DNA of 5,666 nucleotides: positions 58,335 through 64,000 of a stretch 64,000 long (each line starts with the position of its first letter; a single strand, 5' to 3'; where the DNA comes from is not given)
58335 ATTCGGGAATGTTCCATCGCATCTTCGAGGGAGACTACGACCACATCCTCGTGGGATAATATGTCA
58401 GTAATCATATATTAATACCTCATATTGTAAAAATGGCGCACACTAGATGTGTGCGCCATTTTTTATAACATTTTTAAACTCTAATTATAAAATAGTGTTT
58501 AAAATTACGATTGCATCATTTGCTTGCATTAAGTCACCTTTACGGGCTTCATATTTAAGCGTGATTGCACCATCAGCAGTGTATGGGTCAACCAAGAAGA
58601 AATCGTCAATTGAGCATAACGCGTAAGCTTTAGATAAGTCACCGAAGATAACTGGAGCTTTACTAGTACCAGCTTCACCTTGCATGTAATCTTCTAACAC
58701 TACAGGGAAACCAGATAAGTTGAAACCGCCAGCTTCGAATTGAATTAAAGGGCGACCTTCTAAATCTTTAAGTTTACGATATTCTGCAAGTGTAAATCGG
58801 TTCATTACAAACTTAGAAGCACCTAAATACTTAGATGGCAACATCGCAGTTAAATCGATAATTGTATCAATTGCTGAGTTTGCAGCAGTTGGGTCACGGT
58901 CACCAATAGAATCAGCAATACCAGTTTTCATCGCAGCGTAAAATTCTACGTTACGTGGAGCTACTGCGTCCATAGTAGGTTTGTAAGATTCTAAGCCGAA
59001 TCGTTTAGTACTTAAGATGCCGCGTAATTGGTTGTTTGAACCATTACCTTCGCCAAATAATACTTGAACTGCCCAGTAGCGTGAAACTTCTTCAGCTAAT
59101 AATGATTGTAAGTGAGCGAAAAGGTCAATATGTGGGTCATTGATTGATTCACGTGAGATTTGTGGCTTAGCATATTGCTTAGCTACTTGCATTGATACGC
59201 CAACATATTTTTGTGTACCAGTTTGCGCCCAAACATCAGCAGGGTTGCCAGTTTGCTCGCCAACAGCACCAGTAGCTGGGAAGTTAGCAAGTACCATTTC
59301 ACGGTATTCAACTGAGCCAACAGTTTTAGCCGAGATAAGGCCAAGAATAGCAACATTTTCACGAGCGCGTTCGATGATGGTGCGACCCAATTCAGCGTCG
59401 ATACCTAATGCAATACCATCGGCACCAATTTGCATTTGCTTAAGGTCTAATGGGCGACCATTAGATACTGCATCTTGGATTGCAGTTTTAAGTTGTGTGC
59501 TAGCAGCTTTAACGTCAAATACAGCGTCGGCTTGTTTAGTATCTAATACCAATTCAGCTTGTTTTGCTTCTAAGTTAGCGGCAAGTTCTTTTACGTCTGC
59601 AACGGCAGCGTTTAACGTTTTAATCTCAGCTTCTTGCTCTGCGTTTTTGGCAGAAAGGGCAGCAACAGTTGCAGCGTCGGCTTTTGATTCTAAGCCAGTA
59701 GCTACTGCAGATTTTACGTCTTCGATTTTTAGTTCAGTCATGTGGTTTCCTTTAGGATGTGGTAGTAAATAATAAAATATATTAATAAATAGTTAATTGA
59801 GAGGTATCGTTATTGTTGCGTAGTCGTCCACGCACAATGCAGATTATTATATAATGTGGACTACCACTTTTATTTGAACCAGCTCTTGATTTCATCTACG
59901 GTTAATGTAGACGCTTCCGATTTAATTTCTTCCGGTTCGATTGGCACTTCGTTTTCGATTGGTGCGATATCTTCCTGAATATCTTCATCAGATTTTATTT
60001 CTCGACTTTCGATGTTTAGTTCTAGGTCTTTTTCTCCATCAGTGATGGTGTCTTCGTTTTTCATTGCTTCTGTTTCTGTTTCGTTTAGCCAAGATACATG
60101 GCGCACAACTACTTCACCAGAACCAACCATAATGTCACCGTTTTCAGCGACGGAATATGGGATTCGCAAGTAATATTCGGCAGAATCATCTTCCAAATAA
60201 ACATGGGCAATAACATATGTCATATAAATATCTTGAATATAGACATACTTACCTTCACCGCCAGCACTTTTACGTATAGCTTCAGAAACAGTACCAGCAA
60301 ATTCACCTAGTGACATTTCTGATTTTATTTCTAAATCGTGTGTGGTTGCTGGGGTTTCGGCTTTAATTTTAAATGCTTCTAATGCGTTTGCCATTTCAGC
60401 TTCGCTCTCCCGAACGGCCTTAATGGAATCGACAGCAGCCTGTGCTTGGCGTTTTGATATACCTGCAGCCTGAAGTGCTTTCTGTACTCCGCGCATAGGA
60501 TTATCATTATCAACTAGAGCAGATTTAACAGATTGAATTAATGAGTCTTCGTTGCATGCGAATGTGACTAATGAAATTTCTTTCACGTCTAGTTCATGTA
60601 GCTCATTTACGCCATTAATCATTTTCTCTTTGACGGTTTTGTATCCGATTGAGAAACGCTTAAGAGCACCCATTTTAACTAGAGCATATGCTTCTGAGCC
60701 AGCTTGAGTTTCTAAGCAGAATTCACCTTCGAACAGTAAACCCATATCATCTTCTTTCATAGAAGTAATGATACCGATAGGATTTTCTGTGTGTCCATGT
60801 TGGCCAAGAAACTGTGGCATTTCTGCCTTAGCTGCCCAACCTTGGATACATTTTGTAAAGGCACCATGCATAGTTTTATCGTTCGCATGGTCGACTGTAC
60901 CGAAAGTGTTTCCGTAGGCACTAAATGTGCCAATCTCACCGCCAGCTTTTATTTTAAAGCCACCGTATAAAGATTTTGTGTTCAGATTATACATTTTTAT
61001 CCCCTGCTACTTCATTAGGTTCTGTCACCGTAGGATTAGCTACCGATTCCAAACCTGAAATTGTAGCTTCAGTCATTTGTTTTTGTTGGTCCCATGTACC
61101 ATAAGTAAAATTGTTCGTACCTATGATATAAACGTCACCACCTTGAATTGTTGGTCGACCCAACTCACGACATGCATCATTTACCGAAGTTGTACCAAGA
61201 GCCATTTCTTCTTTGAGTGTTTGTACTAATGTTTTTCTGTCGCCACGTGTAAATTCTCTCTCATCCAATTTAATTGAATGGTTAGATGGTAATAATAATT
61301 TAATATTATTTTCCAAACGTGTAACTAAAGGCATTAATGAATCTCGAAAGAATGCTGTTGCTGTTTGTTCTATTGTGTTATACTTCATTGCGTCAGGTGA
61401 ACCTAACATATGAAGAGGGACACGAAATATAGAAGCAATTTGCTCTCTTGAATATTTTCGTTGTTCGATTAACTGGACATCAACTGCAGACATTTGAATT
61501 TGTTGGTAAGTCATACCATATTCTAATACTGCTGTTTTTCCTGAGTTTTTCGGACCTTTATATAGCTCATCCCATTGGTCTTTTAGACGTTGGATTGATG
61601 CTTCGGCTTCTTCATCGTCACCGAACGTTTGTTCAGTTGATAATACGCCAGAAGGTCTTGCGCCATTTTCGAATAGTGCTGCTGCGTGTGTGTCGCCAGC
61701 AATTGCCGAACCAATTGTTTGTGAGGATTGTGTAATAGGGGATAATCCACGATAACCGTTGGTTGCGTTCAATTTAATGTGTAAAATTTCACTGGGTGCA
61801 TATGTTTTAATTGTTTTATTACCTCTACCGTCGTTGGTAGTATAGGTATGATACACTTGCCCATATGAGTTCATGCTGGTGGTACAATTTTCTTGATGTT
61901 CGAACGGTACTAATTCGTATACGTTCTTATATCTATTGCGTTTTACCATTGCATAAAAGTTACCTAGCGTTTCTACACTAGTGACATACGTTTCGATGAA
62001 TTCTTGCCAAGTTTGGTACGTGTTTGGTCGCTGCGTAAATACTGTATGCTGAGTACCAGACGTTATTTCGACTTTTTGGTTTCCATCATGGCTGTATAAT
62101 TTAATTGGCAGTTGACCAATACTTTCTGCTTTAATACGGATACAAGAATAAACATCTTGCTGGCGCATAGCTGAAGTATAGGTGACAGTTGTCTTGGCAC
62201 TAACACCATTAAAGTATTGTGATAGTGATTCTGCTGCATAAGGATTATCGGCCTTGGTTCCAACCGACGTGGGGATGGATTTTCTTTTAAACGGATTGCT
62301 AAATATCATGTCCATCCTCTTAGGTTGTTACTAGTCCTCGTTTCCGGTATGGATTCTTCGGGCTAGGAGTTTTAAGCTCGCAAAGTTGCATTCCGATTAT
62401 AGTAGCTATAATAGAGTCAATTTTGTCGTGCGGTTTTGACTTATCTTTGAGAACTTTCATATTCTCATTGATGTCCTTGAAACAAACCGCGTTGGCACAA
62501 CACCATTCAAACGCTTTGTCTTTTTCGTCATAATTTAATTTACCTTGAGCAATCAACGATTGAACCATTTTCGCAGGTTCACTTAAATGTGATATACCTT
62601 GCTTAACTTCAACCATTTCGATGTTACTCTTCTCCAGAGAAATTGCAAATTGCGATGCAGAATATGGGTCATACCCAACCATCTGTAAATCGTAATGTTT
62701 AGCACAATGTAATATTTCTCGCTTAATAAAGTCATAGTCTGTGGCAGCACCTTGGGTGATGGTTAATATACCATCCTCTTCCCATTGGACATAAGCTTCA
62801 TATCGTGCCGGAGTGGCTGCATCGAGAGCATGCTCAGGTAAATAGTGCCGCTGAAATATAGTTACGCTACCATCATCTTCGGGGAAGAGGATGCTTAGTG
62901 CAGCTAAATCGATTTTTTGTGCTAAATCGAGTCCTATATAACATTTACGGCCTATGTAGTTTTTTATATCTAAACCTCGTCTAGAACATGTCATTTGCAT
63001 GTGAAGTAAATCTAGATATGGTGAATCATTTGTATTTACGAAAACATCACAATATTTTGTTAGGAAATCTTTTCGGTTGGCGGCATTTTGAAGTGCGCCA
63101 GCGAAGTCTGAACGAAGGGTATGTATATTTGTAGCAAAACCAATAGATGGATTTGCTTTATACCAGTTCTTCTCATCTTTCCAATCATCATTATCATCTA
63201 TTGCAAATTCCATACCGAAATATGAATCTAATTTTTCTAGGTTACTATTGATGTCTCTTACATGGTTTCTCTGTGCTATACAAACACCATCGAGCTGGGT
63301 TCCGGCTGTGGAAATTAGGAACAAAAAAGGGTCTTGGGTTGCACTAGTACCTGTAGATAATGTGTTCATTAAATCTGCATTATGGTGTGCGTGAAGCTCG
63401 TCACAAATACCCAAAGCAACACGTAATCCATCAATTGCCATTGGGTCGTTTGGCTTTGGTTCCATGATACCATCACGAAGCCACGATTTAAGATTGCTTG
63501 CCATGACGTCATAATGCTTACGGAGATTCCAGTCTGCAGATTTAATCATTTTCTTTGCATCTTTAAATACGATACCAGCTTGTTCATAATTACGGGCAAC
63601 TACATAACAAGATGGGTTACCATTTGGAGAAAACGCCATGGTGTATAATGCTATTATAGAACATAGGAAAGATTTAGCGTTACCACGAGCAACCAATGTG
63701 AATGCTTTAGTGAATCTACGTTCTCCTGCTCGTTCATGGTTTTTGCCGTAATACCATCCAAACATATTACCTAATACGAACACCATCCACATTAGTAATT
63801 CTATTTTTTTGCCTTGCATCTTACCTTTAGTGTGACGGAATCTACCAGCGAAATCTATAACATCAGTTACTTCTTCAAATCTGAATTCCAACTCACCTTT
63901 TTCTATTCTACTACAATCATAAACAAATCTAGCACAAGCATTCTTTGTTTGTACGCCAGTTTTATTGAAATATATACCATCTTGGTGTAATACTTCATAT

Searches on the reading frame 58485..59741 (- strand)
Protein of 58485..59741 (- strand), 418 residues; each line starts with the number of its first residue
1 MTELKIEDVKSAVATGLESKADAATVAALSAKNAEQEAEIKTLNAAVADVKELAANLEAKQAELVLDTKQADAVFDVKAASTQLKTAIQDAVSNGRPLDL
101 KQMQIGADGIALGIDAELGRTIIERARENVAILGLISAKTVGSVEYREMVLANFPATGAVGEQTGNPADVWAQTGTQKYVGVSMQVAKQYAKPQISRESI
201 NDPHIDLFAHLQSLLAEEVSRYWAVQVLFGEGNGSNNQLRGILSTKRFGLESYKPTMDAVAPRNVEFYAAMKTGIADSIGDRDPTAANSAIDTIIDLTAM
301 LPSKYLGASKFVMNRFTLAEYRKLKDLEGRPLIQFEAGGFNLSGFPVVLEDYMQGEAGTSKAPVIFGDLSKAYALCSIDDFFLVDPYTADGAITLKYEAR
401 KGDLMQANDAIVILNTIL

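Call 11: search_protein_families(library=phrogs, proteins=[window:58485-59741:-], max_evalue=0.001)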
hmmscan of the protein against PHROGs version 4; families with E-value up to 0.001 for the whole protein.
window:58485-59741:- (418 aa): 2 families
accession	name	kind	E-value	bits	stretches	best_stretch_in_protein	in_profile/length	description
phrog_10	-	head and packaging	6.1e-37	129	1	5-373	264-589/752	major head protein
phrog_15928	-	head and packaging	1.9e-15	58.3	1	286-415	46-178/185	major head protein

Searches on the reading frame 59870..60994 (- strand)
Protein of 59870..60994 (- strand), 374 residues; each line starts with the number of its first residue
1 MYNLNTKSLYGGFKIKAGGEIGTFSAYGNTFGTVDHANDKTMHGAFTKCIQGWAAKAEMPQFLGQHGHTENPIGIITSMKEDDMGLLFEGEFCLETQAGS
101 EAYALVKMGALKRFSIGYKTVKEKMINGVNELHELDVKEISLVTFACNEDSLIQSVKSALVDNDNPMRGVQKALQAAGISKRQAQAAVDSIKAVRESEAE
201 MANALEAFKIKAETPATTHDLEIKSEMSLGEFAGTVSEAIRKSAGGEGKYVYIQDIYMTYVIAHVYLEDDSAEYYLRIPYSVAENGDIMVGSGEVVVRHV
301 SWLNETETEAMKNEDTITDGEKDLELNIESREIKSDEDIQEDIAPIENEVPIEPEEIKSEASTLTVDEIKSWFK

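Call 11: search_protein_families(library=phrogs, proteins=[window:59870-60994:-], max_evalue=0.001)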
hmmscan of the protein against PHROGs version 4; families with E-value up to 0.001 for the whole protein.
window:59870-60994:- (374 aa): 5 families
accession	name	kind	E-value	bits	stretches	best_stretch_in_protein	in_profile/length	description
phrog_80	-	head and packaging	8.5e-42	145.1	1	13-210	224-433/607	head maturation protease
phrog_3244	-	head and packaging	2.8e-25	90.7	1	18-223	29-246/326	head maturation protease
phrog_617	-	head and packaging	2e-12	47.8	1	60-213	61-225/626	major head protein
phrog_2263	-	head and packaging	4.8e-10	39.9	1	68-231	83-249/551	major head protein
phrog_3270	-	head and packaging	1.3e-08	34.9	1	28-182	11-156/603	head maturation protease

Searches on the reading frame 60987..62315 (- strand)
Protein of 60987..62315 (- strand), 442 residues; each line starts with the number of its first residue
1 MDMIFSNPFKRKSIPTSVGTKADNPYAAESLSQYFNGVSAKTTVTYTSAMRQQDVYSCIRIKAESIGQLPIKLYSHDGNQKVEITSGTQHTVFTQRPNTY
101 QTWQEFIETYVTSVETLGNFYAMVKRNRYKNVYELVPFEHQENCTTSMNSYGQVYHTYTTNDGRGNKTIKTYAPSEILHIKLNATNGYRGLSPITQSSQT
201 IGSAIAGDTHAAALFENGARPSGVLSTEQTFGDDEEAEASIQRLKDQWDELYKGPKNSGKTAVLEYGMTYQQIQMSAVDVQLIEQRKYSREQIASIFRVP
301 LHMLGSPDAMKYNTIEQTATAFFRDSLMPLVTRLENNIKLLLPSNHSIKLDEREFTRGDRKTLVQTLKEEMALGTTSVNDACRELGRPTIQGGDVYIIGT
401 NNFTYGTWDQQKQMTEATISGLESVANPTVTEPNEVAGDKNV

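Call 11: search_protein_families(library=phrogs, proteins=[window:60987-62315:-], max_evalue=0.001)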
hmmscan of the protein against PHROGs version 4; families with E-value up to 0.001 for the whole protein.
window:60987-62315:- (442 aa): 6 families
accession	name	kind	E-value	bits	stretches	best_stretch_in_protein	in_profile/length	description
phrog_12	-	head and packaging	3.1e-95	321.6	1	3-414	49-446/646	portal protein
phrog_2662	-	head and packaging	1.4e-59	203.4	1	46-427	60-444/717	portal protein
phrog_5929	-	head and packaging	2.9e-45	155.4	1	207-415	4-212/228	portal protein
phrog_2271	-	head and packaging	7.8e-28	97.7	1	49-406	49-402/859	portal protein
phrog_21454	-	unknown function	1.8e-15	58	1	238-406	10-179/320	-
phrog_11323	-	unknown function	6.9e-09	36.9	1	307-405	5-109/130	-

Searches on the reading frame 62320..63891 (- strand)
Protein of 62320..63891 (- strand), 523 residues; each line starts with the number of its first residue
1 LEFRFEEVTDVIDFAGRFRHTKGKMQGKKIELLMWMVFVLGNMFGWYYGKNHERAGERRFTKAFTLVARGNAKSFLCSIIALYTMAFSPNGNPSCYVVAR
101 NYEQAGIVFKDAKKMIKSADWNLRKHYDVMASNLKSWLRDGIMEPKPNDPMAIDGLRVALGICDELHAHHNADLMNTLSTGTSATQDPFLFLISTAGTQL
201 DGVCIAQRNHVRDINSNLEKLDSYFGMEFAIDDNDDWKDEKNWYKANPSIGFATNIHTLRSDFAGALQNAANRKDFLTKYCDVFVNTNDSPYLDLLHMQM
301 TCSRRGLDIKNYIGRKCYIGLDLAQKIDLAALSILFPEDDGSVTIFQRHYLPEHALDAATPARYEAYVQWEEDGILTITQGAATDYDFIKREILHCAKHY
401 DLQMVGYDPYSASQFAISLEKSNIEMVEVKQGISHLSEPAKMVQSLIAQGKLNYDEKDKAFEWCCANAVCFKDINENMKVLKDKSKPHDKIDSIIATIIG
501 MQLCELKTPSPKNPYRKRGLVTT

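Call 11: search_protein_families(library=phrogs, proteins=[window:62320-63891:-], max_evalue=0.001)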
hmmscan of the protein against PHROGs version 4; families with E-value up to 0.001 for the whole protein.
window:62320-63891:- (523 aa): 7 families
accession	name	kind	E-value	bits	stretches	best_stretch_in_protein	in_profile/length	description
phrog_9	-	head and packaging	6.4e-134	449.6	1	3-517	180-676/812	terminase large subunit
phrog_2699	-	head and packaging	6.3e-68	230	1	212-509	6-298/315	terminase large subunit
phrog_4914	-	head and packaging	9e-31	108.1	1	6-121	54-166/213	terminase large subunit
phrog_10517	-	head and packaging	2.1e-14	54.6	1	3-111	78-180/207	terminase large subunit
phrog_7331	-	head and packaging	5.2e-14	52.8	1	412-500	3-88/113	terminase large subunit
phrog_37124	-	unknown function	1.4e-10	42.2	1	321-438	1-131/143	-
phrog_2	-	head and packaging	1.8e-08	34.6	1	48-411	275-535/807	terminase large subunit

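Call 35: search_dna_similar(query=window:62320-63891:-, collection=phages, mode=protein, max_rows=12)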
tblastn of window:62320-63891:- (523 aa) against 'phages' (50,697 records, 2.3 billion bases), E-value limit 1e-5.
Records with a match: 2275; places in all: 2279; records where one place covers at least 80% of the query: 1970.
Best place of each record, by identity: <60% 2275.
By first word of the organism name: Staphylococcus 281; Streptococcus 277; Vibrio 219; Mycobacterium 156; Enterococcus 143; Arthrobacter 112; Paenibacillus 110; Gordonia 97; Bacillus 72; Streptomyces 69; and 102 more.
By host as written in the record: - 279; Mycobacterium smegmatis mc2 155 108; Staphylococcus aureus 78; Arthrobacter sp. ATCC 21022 62; Gordonia terrae 3612 56; Ralstonia solanacearum 49; Enterococcus faecalis 43; Paenibacillus larvae 42; and 719 more.
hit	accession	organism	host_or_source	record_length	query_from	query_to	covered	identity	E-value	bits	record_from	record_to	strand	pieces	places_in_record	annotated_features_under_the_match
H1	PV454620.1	Vibrio phage V6Aob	Vibrio harveyi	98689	6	522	99%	53.0%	0e+0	574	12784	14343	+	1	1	V6000016: terminase large subunit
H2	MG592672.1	Vibrio phage 3.058.O._10N.286.46.B8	Vibrio lentus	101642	6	521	99%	52.1%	2e-178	562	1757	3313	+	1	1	terminase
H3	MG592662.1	Vibrio phage 2.058.O._10N.286.46.B8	Vibrio lentus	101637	6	521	99%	52.1%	2e-178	562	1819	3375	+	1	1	terminase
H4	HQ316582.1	Vibrio phage henriette 12B8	Vibrio splendidus 12B8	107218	6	521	99%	51.9%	1e-177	560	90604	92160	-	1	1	terminase large subunit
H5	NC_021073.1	Vibrio phage henriette 12B8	Vibrio splendidus 12B8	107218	6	521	99%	51.9%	1e-177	560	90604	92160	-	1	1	terminase large subunit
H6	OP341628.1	Geobacillus phage vB_GthS_PK5.1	Geobacillus thermodenitrificans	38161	3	510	97%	34.0%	9e-74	260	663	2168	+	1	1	terminase large subunit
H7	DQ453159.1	Geobacillus virus E2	Geobacillus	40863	3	508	97%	33.5%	4e-71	252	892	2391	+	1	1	putative terminase large subunit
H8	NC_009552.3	Geobacillus virus E2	Geobacillus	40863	3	508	97%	33.5%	4e-71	252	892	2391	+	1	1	terminase large subunit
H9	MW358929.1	Providencia phage PSTRCR_117lys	sewage sample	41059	3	496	94%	34.3%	6e-74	260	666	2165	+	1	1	terminase DNA packaging protein A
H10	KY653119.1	Morganella phage IME1369_02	Morganella morganii IME1369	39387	3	496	94%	34.3%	1e-73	259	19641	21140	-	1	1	terminase large subunit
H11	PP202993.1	Klebsiella phage vB_KM5a1-KLB5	Klebsiella sp. M5a1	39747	3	501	95%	33.9%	9e-70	248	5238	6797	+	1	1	terminase large subunit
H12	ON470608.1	Escherichia phage vB_EcoS-733R5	Escherichia coli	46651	11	501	94%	34.3%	1e-72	257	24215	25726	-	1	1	terminase large subunit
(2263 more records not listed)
